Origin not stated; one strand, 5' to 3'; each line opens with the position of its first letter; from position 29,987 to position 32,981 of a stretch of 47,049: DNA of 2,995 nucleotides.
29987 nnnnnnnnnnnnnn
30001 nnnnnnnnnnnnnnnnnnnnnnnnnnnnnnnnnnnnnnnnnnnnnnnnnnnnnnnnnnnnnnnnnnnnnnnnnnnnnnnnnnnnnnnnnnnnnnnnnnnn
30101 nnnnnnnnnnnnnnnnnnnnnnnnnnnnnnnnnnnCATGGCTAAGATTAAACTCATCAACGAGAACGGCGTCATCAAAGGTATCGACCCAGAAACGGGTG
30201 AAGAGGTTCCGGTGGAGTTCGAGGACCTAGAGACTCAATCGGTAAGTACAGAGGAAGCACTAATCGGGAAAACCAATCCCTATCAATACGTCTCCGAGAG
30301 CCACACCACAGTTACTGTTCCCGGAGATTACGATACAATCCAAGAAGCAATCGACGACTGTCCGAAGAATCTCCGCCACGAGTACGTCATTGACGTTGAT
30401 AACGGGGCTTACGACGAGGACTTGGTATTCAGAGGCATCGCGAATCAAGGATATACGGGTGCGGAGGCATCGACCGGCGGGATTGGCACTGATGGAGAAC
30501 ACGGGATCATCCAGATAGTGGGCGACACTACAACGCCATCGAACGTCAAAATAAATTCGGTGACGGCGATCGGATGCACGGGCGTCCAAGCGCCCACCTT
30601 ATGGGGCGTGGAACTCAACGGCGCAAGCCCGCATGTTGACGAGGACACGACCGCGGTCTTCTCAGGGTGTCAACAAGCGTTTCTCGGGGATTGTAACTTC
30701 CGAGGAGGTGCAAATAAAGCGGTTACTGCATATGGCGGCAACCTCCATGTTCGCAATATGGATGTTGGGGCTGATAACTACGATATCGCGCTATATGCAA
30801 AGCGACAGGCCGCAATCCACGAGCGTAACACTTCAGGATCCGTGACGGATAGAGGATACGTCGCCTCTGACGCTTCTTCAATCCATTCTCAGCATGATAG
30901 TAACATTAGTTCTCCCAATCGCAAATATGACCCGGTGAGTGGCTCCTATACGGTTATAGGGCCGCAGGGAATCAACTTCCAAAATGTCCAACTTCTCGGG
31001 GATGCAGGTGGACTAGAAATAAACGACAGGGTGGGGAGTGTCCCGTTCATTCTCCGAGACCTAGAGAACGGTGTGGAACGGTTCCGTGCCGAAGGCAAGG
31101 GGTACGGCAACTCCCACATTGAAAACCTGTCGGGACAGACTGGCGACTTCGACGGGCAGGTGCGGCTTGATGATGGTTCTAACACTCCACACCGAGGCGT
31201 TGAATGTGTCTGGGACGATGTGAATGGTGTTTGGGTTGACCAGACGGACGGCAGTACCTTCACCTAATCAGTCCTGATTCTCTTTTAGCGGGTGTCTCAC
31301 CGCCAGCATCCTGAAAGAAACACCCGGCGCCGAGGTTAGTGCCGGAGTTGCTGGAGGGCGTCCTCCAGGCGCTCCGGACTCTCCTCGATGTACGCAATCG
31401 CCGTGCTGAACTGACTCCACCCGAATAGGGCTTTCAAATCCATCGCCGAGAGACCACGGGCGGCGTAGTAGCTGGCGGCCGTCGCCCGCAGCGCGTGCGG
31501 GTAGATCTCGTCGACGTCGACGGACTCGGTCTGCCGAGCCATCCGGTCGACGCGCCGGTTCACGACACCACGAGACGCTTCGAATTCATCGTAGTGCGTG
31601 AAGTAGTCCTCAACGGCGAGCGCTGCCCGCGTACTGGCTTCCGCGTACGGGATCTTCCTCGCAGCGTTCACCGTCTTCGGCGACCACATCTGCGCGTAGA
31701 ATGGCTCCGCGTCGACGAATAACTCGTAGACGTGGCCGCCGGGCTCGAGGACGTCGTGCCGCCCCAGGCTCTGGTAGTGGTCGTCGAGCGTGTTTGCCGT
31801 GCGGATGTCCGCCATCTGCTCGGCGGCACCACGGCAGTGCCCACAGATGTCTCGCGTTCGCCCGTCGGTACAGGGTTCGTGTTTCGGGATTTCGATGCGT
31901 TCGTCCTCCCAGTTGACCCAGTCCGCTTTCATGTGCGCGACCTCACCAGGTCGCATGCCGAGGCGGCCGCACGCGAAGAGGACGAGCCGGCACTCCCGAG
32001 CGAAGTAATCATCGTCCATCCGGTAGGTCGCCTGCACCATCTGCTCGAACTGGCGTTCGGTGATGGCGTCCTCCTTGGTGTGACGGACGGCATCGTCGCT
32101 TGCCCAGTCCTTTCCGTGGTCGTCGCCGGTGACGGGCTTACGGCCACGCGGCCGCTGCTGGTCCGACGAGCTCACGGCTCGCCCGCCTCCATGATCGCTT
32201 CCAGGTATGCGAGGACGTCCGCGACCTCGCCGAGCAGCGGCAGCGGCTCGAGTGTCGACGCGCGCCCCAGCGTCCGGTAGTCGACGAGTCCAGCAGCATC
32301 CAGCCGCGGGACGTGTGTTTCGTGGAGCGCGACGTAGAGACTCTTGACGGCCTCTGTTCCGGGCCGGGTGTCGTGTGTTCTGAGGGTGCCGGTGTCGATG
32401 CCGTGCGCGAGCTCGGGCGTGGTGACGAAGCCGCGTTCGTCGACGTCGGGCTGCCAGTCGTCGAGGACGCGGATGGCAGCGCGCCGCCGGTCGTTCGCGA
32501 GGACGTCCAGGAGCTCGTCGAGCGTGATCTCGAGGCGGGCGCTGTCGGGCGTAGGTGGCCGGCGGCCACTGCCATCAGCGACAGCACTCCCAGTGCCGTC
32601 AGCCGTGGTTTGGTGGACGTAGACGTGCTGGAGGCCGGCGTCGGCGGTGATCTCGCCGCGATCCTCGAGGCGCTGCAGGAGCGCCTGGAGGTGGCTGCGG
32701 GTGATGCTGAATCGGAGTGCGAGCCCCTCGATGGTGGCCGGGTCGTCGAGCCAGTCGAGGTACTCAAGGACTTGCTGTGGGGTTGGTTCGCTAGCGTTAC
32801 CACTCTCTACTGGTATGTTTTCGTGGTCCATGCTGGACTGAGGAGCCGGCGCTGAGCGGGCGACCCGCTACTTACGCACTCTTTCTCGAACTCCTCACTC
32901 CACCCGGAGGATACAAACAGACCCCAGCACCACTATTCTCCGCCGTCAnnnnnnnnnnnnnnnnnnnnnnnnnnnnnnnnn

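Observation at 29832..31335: Low-G+C, promoter-equipped cassette: Tat lipoprotein plus beta-helix receptor-binding protein (possible Llp-like receptor masking)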

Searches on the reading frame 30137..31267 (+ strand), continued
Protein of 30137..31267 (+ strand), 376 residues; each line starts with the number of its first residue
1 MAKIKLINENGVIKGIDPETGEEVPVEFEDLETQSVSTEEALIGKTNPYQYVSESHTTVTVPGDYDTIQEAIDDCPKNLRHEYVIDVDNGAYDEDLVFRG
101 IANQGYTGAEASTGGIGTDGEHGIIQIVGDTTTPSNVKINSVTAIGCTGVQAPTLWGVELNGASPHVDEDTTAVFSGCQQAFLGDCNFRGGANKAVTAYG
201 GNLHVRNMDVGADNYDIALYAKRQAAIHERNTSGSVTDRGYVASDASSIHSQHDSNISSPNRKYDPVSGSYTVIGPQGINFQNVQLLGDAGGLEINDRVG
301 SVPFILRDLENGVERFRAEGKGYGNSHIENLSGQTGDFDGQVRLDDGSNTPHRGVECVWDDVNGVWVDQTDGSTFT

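Call 74: fold_search(model_id=the predicted structure, library=pdb)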
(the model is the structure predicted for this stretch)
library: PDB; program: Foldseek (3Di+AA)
matches with E <= 10: 218; with E <= 0.001: 0
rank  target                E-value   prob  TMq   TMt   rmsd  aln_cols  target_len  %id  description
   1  1qjv_A                1.4e-03  1.00  0.29  0.32  12.6       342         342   10  Pectin methylesterase PemA from Erwinia chrysanthemi (released 2000-07-14)
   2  7chu_A                1.4e-03  0.84  0.20  0.16  17.3       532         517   10  Geobacillus virus E2 - ORF18 (released 2021-04-14)
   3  2nsp_A                1.5e-03  1.00  0.27  0.29  14.5       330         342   12  Crystal structure of pectin methylesterase D178A mutant in complex with hexasaccharide I (released 2007-09-18)
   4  8tne_B                7.0e-03  0.98  0.24  0.27  10.9       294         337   15  Crystal structure of bacterial pectin methylesterase Pme8A from rumen Butyrivibrio (released 2023-08-16)
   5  8tne_C                9.9e-03  0.98  0.25  0.27  10.5       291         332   15  Crystal structure of bacterial pectin methylesterase Pme8A from rumen Butyrivibrio (released 2023-08-16)
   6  6nw9_B                1.0e-02  0.51  0.20  0.14  14.9       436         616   10  CRYSTAL STRUCTURE OF A TAILSPIKE PROTEIN 3 (TSP3, ORF212) FROM ESCHERICHIA COLI O157:H7 BACTERIOPHAGE CBA120 (released 2019-06-05)
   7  1gq8                  1.1e-02  0.95  0.27  0.30  10.8       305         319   13  Pectin methylesterase from Carrot (released 2002-04-18)
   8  8tne_A                2.1e-02  0.82  0.23  0.26  15.4       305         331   11  Crystal structure of bacterial pectin methylesterase Pme8A from rumen Butyrivibrio (released 2023-08-16)
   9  6eu4_A                2.7e-02  0.33  0.19  0.14  13.1       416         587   10  Structure of Acinetobacter phage vb_AbaP_AS12 gp42 tailspike (released 2018-11-07)
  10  3uw0                  3.1e-02  0.51  0.20  0.23  14.9       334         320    9  Pectin methylesterase from Yersinia enterocolitica (released 2012-02-08)
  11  3grh                  4.2e-02  0.97  0.33  0.31   8.6       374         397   11  Crystal structure of escherichia coli ybhc (released 2009-04-07)
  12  1k8f_A                4.4e-02  0.33  0.14  0.25  13.7       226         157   12  CRYSTAL STRUCTURE OF THE HUMAN C-TERMINAL CAP1-ADENYLYL CYCLASE ASSOCIATED PROTEIN (released 2003-07-01)
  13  7y5s_A                4.6e-02  0.30  0.20  0.16  17.0       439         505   10  CryoEM structure of Klebsiella phage Kp7 type I tail fiber gp51 in vitro (released 2023-06-21)
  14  6fm2_B                5.1e-02  0.30  0.12  0.23  12.9       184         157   12  CARP domain of mouse cyclase-associated protein 1 (CAP1) bound to ADP-actin (released 2018-05-16)
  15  4mxn_C                5.3e-02  0.15  0.13  0.19  15.7       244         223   14  Crystal structure of a putative glycosyl hydrolase (PARMER_00599) from Parabacteroides merdae ATCC 43184 at 1.95 A res (released 2013-10-23)
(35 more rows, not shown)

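Call 81: search_dna_similar(query=window:30137-31264:+, collection=phages, mode=protein, max_evalue=0.001, max_rows=30)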
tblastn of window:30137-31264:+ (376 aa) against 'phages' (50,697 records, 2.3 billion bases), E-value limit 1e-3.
Records with a match: 10; places in all: 10; records where one place covers at least 80% of the query: 0.
Best place of each record, by identity: <60% 10.
By first word of the organism name: Vibrio 5; Halorubrum 2; Haloarcula 2; Escherichia 1.
By host as written in the record: - 4; Halorubrum sp. M4 25-10-8A 2; Haloarcula sinaiiensis 2; Vibrio cyclitrophicus 1; Vibrio cyclitrophicus 10N.286.54.E4 1.
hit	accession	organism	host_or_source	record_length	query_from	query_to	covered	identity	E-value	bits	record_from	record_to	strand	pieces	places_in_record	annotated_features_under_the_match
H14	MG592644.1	Vibrio phage 1.276.O._10N.286.54.E4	Vibrio cyclitrophicus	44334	52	345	78%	29.1%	1e-16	88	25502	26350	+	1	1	pectin lyase fold protein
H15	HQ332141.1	Halorubrum virus CGphi46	Halorubrum sp. M4 25-10-8A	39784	44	252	56%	34.4%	3e-25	113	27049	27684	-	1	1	hypothetical protein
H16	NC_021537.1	Halorubrum virus CGphi46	Halorubrum sp. M4 25-10-8A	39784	44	252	56%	34.4%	3e-25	113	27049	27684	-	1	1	hypothetical protein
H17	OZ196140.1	Vibrio phage D181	Seawater and oysters mix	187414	64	249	49%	31.1%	3e-15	83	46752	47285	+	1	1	hypothetical protein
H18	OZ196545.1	Vibrio phage D148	Seawater and oysters mix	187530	64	249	49%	31.1%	3e-15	83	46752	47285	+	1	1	hypothetical protein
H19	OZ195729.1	Vibrio phage D69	Seawater and oysters mix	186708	64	249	49%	30.5%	1e-14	81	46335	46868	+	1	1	tail spike protein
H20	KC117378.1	Haloarcula sinaiiensis tailed virus 1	Haloarcula sinaiiensis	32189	32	206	47%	32.2%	2e-8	62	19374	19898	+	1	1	29: virion component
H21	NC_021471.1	Haloarcula sinaiiensis tailed virus 1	Haloarcula sinaiiensis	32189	32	206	47%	32.2%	2e-8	62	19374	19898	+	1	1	29: virion component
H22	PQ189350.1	Vibrio phage 10N.286.54.E4_PE001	Vibrio cyclitrophicus 10N.286.54.E4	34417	60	229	45%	26.0%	9e-4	47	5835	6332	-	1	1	hypothetical protein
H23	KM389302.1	Escherichia phage CBA6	-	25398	58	211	41%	28.1%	6e-7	57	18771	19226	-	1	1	record has no annotation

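Call 83: get_annotated_region(hit=H20, flank=3500)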
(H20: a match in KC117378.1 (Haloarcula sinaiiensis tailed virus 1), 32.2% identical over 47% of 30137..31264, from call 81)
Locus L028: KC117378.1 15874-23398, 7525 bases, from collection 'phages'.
description: Halovirus HSTV-1, complete genome.
organism: Haloarcula sinaiiensis tailed virus 1 (NCBI taxid 1262530)
taxonomy: Viruses; Duplodnaviria; Heunggongvirae; Uroviricota; Caudoviricetes; Kirjokansivirales; Shortaselviridae; Lonfivirus; Lonfivirus HSTV1
host: Haloarcula sinaiiensis; source: -; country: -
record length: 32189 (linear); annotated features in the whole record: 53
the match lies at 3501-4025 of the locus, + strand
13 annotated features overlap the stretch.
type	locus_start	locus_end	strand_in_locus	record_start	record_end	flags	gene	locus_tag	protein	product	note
CDS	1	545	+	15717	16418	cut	25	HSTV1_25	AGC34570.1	hypothetical protein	-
CDS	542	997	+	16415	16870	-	26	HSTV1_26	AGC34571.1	hypothetical protein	-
CDS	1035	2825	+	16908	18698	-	27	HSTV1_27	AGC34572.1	hypothetical protein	-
CDS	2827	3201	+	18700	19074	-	28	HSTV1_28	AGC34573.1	hypothetical protein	-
CDS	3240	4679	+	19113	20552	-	29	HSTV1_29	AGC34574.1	virion component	-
CDS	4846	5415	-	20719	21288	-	30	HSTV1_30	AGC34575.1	hypothetical protein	-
CDS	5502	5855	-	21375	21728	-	31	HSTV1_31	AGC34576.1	hypothetical protein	-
CDS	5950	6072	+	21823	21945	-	32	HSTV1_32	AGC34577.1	hypothetical protein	-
CDS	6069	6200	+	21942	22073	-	33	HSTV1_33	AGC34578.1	hypothetical protein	-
CDS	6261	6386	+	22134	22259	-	34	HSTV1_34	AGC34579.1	hypothetical protein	-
CDS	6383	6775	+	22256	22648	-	35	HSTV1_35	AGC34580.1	hypothetical protein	-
CDS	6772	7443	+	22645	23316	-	36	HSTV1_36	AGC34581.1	hypothetical protein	-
CDS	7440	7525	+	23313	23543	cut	37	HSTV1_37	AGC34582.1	hypothetical protein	-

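Call 84: get_annotated_region(hit=H15, flank=3500)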
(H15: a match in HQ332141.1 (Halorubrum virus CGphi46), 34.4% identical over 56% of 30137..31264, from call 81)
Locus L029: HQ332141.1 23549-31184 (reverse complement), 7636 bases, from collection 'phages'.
description: Halorubrum phage CGphi46 genomic sequence.
organism: Halorubrum virus CGphi46 (NCBI taxid 754066)
taxonomy: Viruses; Duplodnaviria; Heunggongvirae; Uroviricota; Caudoviricetes; Kirjokansivirales; Graaviviridae; Seejivirus; Seejivirus salhabitans
host: Halorubrum sp. M4 25-10-8A; source: -; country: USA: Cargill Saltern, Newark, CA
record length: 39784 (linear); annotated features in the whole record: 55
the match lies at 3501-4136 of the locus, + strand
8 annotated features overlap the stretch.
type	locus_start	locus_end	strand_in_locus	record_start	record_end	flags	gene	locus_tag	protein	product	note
CDS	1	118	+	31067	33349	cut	-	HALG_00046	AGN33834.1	hypothetical protein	-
CDS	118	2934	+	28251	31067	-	-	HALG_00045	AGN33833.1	hypothetical protein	-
CDS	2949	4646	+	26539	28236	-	-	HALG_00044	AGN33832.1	hypothetical protein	-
CDS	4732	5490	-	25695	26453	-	-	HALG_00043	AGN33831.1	hypothetical protein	-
CDS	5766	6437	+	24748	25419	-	-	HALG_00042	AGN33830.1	hypothetical protein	-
CDS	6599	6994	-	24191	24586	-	-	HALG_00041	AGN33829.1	hypothetical protein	-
CDS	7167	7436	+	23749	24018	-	-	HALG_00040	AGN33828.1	hypothetical protein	-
CDS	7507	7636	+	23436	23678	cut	-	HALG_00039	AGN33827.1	hypothetical protein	-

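Call 87: search_protein_families(library=pfam, proteins=[P0006, P0007, P0009, L013:10744-11550:+, P0005], max_evalue=0.01)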
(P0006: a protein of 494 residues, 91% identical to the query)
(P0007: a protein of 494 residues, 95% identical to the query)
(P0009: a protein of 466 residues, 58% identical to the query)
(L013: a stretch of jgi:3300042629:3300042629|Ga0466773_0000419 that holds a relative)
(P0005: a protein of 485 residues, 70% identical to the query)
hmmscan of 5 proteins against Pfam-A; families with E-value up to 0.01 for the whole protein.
P0006 (494 aa): 3 families
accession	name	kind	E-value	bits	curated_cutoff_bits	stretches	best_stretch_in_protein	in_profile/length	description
PF24793.1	GINT1_N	-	9.1e-20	71.3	27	1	73-319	38-289/304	Glucosamine inositolphosphorylceramide transferase 1, N-terminal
PF18573.7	BclA_C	-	0.00029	21.1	38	1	371-493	17-128/128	BclA C-terminal domain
PF00386.27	C1q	-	0.007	17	23.7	0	375-417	18-61/127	C1q domain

P0007 (494 aa): 0 families

P0009 (466 aa): 0 families

L013:10744-11550:+ (268 aa): 0 families

P0005 (485 aa): 0 families

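Call 101: search_solved_structures(query=A3, max_evalue=1)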
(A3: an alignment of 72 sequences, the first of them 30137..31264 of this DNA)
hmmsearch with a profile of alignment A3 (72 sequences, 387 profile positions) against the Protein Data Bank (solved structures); distinct sequences matched with E-value up to 1: 7.
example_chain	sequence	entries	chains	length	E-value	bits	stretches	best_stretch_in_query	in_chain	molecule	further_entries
1gq8_A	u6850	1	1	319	0.00013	25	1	69-291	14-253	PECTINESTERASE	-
1xg2_A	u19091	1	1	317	0.00059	22.9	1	70-191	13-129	Pectinesterase 1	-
4pmh_A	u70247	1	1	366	0.0022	21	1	55-108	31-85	Pectinesterase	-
8tne_A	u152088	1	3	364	0.018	18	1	69-103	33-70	Pectinesterase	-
5i97_A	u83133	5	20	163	0.033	17.1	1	119-171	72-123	Conjugal transfer protein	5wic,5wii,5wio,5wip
5g5o_A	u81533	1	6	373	0.12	15.3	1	85-150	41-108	LH3 HEXON-INTERLACING CAPSID PROTEIN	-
5g5n_A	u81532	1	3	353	0.17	14.8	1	85-150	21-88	LH3 HEXON-INTERLACING CAPSID PROTEIN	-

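Call 104: search_solved_structures(query=A3, max_evalue=0.001, show_alignments=1)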
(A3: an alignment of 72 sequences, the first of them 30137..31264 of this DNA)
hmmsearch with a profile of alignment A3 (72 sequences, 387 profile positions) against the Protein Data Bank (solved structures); distinct sequences matched with E-value up to 0.001: 2.
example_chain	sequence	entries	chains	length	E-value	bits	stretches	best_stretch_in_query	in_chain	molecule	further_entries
1gq8_A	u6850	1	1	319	0.00013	25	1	69-291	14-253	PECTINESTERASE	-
1xg2_A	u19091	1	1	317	0.00059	22.9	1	70-191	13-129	Pectinesterase 1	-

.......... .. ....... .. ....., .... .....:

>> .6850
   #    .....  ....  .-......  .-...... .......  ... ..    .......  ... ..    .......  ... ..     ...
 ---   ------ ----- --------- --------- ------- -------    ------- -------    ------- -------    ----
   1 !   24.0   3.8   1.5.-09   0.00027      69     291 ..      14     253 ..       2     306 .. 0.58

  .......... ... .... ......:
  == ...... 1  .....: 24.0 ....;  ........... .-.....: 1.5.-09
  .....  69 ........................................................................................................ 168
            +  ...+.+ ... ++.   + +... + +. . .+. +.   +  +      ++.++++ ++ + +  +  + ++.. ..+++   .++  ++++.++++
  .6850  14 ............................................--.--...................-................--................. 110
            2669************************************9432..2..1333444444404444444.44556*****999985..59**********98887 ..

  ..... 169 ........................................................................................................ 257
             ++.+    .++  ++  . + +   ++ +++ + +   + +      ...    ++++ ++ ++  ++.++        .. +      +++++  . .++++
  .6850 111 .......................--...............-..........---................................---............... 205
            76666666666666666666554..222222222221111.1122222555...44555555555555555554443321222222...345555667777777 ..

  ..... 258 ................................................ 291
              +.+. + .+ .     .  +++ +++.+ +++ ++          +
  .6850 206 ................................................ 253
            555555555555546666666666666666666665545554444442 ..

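Call 105: fold_search(model_id=the predicted structure, library=viral)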
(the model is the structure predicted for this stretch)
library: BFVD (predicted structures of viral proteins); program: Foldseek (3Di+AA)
matches with E <= 10: 566; with E <= 0.001: 15
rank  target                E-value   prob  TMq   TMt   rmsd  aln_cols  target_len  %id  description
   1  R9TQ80                1.3e-16  1.00  0.57  0.39  14.9       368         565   26  Uncharacterized protein [Halorubrum virus CGphi46]
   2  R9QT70                8.4e-14  1.00  0.55  0.44  12.6       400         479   20  Virion component [Haloarcula sinaiiensis tailed virus 1]
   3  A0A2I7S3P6            4.9e-11  1.00  0.49  0.27   5.2       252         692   28  (no name in the UniProt tables at hand)
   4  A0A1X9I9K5            6.0e-08  1.00  0.46  0.22  12.7       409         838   13  Phosphodiester glycosidase domain-containing protein [Staphylococcus phage vB_SscM-1]
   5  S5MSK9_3              3.6e-07  1.00  0.48  0.17  23.6       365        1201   13  Tail fiber protein [Bacillus phage JL]
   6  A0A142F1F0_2          5.6e-07  1.00  0.42  0.22  25.7       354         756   14  Putative tail fiber protein [Bacillus phage Shbh1]
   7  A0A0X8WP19            6.1e-06  1.00  0.42  0.35  10.1       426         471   14  (no name in the UniProt tables at hand)
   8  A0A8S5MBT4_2          2.0e-05  1.00  0.40  0.17  12.7       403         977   11  Tail protein [Siphoviridae sp. ctG7D9]
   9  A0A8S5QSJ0            3.5e-05  1.00  0.45  0.59   5.1       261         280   15  Xylosidase [Siphoviridae sp. ctBtS10]
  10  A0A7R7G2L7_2          8.5e-05  1.00  0.39  0.14   9.3       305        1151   15  (no name in the UniProt tables at hand)
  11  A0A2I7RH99            1.4e-04  1.00  0.39  0.20   4.5       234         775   23  (no name in the UniProt tables at hand)
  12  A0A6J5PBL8            3.4e-04  1.00  0.39  0.27   5.5       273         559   14  Uncharacterized protein [uncultured Caudovirales phage]
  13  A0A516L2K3            3.4e-04  0.95  0.21  0.13  20.1       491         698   10  (no name in the UniProt tables at hand)
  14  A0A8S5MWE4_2          5.9e-04  1.00  0.38  0.19  24.1       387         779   10  Tail protein [Siphoviridae sp. ctsBB38]
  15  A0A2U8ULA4            6.5e-04  0.90  0.19  0.13  15.9       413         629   11  (no name in the UniProt tables at hand)
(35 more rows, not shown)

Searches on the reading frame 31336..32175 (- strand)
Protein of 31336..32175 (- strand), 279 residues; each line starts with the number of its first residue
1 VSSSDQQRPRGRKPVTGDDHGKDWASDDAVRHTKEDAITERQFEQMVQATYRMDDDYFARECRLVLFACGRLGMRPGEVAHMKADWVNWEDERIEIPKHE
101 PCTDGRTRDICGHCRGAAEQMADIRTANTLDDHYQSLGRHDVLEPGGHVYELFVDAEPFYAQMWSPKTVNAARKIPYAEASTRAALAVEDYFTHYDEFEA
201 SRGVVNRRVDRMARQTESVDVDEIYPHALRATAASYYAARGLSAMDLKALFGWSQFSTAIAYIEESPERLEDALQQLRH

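Call 8: search_protein_families(library=pfam, proteins=[window:31336-32175:-], max_evalue=0.1)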
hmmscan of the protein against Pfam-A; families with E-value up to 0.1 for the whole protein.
window:31336-32175:- (279 aa): 1 family
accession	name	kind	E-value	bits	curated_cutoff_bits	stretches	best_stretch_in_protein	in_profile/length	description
PF00589.27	Phage_integrase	-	2.2e-10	41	27.1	1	201-267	106-170/172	Phage integrase family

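Call 9: search_protein_families(library=phrogs, proteins=[window:31336-32175:-], max_evalue=0.1)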
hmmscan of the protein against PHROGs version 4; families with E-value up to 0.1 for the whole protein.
window:31336-32175:- (279 aa): 3 families
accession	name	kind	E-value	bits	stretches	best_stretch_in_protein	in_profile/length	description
phrog_216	-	integration and excision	2.5e-15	57.3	2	201-277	161-236/301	integrase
phrog_1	-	integration and excision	3.2e-15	57.4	1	34-277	267-447/611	integrase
phrog_7269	-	integration and excision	0.0001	23.1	1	217-275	22-79/89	integrase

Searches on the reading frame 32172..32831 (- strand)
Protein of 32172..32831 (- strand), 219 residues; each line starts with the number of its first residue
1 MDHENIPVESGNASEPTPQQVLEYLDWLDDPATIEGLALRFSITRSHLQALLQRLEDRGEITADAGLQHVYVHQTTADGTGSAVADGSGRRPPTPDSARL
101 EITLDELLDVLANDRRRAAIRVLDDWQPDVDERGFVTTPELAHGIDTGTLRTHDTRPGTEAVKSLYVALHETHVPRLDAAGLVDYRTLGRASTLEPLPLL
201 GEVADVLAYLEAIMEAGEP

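Call 8: search_protein_families(library=pfam, proteins=[window:32172-32831:-], max_evalue=0.1)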
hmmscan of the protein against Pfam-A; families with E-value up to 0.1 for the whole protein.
window:32172-32831:- (219 aa): 4 families
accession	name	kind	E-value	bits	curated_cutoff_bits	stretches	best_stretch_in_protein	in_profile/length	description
PF24035.1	DUF7344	-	4.1e-15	56.3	27.8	1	109-186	2-69/76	Domain of unknown function (DUF7344)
PF12802.13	MarR_2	-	0.0017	18.9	27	1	21-62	10-51/61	MarR family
PF09339.16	HTH_IclR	-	0.069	13.4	22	0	20-61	7-48/52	IclR helix-turn-helix domain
PF01978.25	TrmB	-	0.08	13.3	25.6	0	30-72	21-63/68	Sugar-specific transcriptional regulator TrmB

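Call 9: search_protein_families(library=phrogs, proteins=[window:32172-32831:-], max_evalue=0.1)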
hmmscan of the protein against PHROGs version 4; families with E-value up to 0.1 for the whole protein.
window:32172-32831:- (219 aa): 0 families
